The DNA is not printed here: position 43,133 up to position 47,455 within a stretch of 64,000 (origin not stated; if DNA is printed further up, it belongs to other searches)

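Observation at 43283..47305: In-frame fusion of carbamoyl-phosphate synthase large subunit with a complete diaminopimelate epimerase (CarB-DapF, 1340 aa)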

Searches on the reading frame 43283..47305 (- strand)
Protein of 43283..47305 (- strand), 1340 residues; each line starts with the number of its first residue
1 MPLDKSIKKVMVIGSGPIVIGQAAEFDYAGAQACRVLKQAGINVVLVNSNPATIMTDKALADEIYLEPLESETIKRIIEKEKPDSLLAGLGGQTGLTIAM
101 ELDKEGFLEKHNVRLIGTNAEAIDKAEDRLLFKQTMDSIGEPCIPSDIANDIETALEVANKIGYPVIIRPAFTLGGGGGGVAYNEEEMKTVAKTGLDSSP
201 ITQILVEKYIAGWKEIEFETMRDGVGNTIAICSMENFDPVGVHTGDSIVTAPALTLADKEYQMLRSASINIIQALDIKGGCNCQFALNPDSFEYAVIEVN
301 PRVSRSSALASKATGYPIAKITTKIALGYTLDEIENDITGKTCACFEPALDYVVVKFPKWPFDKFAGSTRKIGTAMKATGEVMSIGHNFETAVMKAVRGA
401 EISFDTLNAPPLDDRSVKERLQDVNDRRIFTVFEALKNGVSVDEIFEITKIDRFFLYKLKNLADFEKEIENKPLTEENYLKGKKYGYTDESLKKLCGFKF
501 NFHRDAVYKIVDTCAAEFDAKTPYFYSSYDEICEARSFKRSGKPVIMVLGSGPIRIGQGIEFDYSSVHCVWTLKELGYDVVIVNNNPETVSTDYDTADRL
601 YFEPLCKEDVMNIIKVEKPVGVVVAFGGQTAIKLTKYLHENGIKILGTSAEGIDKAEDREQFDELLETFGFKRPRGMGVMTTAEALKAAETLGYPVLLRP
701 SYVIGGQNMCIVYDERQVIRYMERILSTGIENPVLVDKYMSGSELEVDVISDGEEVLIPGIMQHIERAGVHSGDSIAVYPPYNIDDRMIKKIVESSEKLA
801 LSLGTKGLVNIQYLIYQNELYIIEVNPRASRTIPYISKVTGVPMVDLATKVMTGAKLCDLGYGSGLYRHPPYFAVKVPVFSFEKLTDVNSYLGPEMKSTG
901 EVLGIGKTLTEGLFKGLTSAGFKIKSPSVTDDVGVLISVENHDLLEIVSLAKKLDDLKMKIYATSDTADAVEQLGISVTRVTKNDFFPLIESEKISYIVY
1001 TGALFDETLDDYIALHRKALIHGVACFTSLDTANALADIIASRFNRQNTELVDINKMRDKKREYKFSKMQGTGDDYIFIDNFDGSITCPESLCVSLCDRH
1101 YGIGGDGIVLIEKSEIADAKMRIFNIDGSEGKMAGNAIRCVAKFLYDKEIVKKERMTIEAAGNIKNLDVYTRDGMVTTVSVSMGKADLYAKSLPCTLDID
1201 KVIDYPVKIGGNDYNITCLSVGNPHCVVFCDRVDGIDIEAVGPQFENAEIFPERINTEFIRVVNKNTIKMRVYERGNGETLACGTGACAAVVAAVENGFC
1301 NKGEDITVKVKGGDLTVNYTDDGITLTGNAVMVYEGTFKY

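Call 5: search_protein_families(library=pfam, proteins=[window:43283-47305:-])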
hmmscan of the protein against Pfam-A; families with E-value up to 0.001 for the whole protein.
window:43283-47305:- (1340 aa): 11 families
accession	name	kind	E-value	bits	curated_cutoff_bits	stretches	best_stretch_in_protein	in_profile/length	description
PF02786.22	CPSase_L_D2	-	1.7e-112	374.5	19.8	2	128-333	1-210/211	Carbamoyl-phosphate synthase L chain, ATP binding domain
PF25596.1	CPSase_L_D1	-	1.7e-95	315.4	27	2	545-655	4-118/118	Carbamoyl phosphate synthase preATP-grasp domain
PF01678.24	DAP_epimerase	-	6.3e-57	191.3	34.7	2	1218-1333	2-121/121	Diaminopimelate epimerase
PF02787.25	CPSase_L_D3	-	5.4e-25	87.6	26.6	1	419-495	1-79/80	Carbamoyl-phosphate synthetase large chain, oligomerisation domain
PF07478.18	Dala_Dala_lig_C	-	1.9e-14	54.1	24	2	686-827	29-174/204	D-ala D-ala ligase C-terminus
PF15632.11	ATPgrasp_Ter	-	2.2e-13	50.5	29.1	1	733-854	4-110/131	ATP-grasp in the biosynthetic pathway with Ter operon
PF02655.19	ATP-grasp_3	-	1.8e-12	48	23.2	1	661-829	6-157/160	ATP-grasp domain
PF02222.28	ATP-grasp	-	7.6e-11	42.4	27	1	665-829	2-163/179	ATP-grasp domain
PF02142.27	MGS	-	2.7e-08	34.3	24.1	1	946-1028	1-94/94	MGS-like domain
PF01071.24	GARS_A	-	1.5e-07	31.9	27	1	665-768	9-117/194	Phosphoribosylglycinamide synthetase, ATP-grasp (A) domain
PF13549.11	ATP-grasp_5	-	6.2e-06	26.2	27.6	0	660-699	13-52/221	ATP-grasp domain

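Call 6: search_protein_families(library=ncbifam, proteins=[window:43283-47305:-])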
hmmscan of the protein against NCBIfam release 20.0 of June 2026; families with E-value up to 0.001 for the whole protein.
window:43283-47305:- (1340 aa): 42 families (the best 25 are shown)
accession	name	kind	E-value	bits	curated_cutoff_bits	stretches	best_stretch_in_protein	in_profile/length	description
NF003671.0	PRK05294.1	equivalog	0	1430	599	1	1-1043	1-1049/1058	carbamoyl-phosphate synthase large subunit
TIGR01369.1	CPSaseII_lrg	equivalog_domain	0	1397.6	1027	1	4-1038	3-1050/1052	carbamoyl-phosphate synthase (glutamine-hydrolyzing) large subunit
TIGR00652.1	DapF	equivalog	2.5e-82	276.4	114.65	1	1065-1338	2-268/270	diaminopimelate epimerase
NF006406.0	PRK08654.1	equivalog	1.9e-36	125.7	739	2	38-341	22-330/499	acetyl-CoA carboxylase biotin carboxylase subunit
NF006367.0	PRK08591.1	subfamily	6.6e-34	117.4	597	2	107-340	94-330/451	acetyl-CoA carboxylase biotin carboxylase subunit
TIGR01235.1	pyruv_carbox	equivalog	1.8e-32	111.8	1114.45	2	72-338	64-328/1143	pyruvate carboxylase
TIGR00514.1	accC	equivalog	4.1e-32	111.6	626.5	2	108-340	95-330/449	acetyl-CoA carboxylase biotin carboxylase subunit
NF006286.0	PRK08462.1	equivalog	9e-32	110.5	740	2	6-345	3-338/445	acetyl-CoA carboxylase biotin carboxylase subunit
NF005525.0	PRK07178.1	equivalog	2.7e-31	108.7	768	2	108-341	94-329/471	acetyl-CoA carboxylase biotin carboxylase subunit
NF038284.1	bifunc_DapF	exception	7.3e-31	107.4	350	1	1067-1316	13-239/254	bifunctional diaminopimelate epimerase/glutamate racemase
NF009554.0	PRK12999.1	equivalog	1.3e-30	106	965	2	109-338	100-332/1147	pyruvate carboxylase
NF053643.1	Ddl_archaea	equivalog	1.2e-29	103.4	500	2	573-842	18-285/367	putative pseudomurein biosynthesis ATP-grasp protein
NF004085.0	PRK05586.1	equivalog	1.5e-29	103.2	723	2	109-344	96-336/448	acetyl-CoA carboxylase biotin carboxylase subunit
NF009402.0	PRK12767.1-1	equivalog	2.3e-28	99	218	2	29-310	15-283/329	carbamoyl phosphate synthase-like protein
NF009471.0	PRK12833.1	equivalog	7.2e-26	90.7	686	2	5-345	3-338/467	acetyl-CoA carboxylase biotin carboxylase subunit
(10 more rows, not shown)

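Call 9: find_encoding_contigs(protein=window:43286-47305:-, flank=3000, max_places=4)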
Protein window:43286-47305:- (1340 aa): no gene with exactly this product is on record in the collection.

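Call 27: list_cluster_members(proteins=[L049:7202-11245:+, L062:7187-11263:+, L029:7208-11233:+, L059:6243-10280:+, window:43286-47305:-])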
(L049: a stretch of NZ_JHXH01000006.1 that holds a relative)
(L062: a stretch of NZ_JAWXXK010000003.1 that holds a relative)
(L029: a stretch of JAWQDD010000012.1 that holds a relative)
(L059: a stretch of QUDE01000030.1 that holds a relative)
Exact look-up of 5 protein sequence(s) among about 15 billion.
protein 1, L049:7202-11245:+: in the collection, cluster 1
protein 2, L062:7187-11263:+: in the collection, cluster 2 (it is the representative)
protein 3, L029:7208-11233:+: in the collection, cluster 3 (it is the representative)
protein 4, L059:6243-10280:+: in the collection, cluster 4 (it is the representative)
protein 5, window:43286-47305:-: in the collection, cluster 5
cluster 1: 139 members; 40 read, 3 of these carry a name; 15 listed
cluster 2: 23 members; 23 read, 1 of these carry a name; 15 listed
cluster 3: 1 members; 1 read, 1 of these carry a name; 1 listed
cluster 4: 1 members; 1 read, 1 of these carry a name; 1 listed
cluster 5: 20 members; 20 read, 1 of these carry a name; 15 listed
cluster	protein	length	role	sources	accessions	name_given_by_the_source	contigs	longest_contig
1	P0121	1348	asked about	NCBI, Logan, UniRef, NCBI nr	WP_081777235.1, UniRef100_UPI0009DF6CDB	carbamoyl-phosphate synthase large subunit [Ruminococcus sp. FC2018] | carbamoyl-phosphate synthase large subunit n=1 Tax=Ruminococcus sp. FC2018 TaxID=1410617 ...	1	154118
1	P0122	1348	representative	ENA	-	-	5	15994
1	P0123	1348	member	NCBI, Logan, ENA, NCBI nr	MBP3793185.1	MAG: carbamoyl-phosphate synthase large subunit [Ruminococcus sp.] | carbamoyl-phosphate synthase large subunit [Ruminococcus sp.]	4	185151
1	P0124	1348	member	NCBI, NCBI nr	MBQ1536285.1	MAG: carbamoyl-phosphate synthase large subunit [Ruminococcus sp.] | carbamoyl-phosphate synthase large subunit [Ruminococcus sp.]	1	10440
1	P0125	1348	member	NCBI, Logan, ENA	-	-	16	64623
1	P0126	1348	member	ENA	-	-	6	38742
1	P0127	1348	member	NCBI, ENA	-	-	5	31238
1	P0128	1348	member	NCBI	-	-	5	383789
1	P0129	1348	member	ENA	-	-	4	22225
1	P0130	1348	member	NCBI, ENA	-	-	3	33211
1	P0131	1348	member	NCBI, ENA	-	-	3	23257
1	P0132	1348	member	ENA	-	-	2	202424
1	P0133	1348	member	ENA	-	-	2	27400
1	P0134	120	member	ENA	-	-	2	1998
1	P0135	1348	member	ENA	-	-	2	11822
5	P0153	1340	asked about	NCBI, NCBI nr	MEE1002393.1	MAG: carbamoyl-phosphate synthase large subunit [Acutalibacteraceae bacterium] | carbamoyl-phosphate synthase large subunit [Acutalibacteraceae bacterium]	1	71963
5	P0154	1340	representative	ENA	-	-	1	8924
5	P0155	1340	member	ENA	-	-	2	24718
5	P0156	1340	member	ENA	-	-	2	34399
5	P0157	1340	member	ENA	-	-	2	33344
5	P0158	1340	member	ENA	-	-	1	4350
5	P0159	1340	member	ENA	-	-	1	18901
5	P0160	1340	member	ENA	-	-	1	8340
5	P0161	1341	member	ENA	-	-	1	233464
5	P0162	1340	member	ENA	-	-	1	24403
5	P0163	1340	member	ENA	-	-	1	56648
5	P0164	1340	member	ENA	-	-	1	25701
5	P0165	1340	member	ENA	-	-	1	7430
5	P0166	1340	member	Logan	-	-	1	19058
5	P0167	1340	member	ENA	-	-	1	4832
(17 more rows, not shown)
